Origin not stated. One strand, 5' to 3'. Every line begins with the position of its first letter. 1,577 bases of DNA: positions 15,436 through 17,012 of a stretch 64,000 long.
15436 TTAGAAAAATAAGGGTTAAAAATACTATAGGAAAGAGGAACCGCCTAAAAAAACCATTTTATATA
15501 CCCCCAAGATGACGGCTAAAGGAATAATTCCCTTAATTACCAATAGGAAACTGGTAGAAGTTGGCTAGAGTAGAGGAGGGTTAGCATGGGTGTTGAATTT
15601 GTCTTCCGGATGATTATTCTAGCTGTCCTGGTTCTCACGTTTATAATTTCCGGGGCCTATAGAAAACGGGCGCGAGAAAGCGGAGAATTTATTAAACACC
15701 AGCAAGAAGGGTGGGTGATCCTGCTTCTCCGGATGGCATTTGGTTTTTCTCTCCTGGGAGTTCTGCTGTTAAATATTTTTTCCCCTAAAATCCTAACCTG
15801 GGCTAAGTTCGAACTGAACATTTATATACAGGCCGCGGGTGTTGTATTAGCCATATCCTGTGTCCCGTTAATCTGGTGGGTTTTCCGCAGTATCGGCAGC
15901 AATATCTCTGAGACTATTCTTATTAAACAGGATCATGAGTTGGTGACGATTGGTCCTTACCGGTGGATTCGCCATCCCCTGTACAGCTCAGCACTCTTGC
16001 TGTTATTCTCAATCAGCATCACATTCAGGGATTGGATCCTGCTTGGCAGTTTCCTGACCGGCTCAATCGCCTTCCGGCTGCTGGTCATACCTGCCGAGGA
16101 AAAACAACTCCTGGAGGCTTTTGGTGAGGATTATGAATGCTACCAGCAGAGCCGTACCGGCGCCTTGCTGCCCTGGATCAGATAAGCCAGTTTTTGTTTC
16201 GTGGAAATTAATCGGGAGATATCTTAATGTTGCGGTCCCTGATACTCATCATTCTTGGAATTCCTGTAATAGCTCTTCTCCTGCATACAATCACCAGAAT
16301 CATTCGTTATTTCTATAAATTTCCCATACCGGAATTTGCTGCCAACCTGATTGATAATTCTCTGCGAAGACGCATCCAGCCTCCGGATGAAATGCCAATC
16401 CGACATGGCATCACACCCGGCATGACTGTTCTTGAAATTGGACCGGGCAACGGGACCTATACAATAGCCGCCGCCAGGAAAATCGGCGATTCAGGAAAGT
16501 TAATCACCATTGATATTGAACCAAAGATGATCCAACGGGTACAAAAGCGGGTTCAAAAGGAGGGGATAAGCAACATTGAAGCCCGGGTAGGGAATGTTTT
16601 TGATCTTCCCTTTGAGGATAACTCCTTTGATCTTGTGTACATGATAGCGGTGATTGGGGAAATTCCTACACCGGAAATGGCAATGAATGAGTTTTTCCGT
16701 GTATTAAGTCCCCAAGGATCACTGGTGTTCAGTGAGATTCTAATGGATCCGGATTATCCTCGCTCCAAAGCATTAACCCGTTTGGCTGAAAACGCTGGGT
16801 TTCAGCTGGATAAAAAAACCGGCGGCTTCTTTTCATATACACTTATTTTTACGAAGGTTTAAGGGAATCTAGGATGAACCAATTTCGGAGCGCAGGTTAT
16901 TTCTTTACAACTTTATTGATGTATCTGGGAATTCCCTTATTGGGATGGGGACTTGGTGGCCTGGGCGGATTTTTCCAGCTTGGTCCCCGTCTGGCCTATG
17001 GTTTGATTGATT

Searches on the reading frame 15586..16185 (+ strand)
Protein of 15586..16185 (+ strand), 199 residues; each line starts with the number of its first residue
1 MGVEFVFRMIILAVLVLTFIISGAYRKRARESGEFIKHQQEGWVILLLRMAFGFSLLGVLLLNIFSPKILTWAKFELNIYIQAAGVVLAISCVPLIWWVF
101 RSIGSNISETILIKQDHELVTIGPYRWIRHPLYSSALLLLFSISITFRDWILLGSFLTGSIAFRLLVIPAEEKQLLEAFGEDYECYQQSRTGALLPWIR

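Call 14: search_protein_families(library=pfam, proteins=[window:15586-16185:+], max_evalue=0.001)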
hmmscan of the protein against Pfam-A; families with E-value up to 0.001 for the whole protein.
window:15586-16185:+ (199 aa): 2 families
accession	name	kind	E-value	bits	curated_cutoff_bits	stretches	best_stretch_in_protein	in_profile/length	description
PF04140.19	ICMT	-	6.2e-10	39.8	24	1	87-175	3-93/95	Isoprenylcysteine carboxyl methyltransferase (ICMT) family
PF04191.18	PEMT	-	1.9e-07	31.9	25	1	83-181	4-104/105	Phospholipid methyltransferase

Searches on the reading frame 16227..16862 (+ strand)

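Call 14: search_protein_families(library=pfam, proteins=[window:16227-16862:+], max_evalue=0.001)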
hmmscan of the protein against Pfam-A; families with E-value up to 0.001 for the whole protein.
window:16227-16862:+ (211 aa): 13 families
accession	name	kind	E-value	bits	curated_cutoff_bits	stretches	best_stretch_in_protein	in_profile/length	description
PF13847.12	Methyltransf_31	-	3.4e-26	92.1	27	1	63-172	2-113/145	Methyltransferase domain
PF08241.18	Methyltransf_11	-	2.8e-22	79.6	21.2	1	69-168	1-95/95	Methyltransferase domain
PF13649.12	Methyltransf_25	-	2e-21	76.9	27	1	68-164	1-97/97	Methyltransferase domain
PF01209.24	Ubie_methyltran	-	2.3e-19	70.1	20.1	1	61-170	44-153/233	ubiE/COQ5 methyltransferase family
PF13489.12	Methyltransf_23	-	1.6e-15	57.6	27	1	64-176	22-124/164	Methyltransferase domain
PF08242.18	Methyltransf_12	-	1.2e-12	48.8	30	1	69-166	1-98/98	Methyltransferase domain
PF01135.25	PCMT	-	1.3e-09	38.6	20.3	1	62-149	71-158/210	Protein-L-isoaspartate(D-aspartate) O-methyltransferase (PCMT)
PF02390.23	Methyltransf_4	-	1.1e-06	28.7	24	1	67-138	4-77/173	Putative methyltransferase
PF08704.16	GCD14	-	3.4e-05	24.1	26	1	62-167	38-142/247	tRNA methyltransferase complex GCD14 subunit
PF02353.26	CMAS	-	0.00019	21.3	27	1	61-171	59-167/273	Mycolic acid cyclopropane synthetase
PF01596.23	Methyltransf_3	-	0.00029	20.6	22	1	66-137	46-124/204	O-methyltransferase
PF00398.26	RrnaAD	-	0.00081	19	24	1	62-147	28-108/263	Ribosomal RNA adenine dimethylase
PF20922.3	Anamorsin_N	-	0.00082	19.5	27.1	0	100-174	19-93/163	Anamorsin, N-terminal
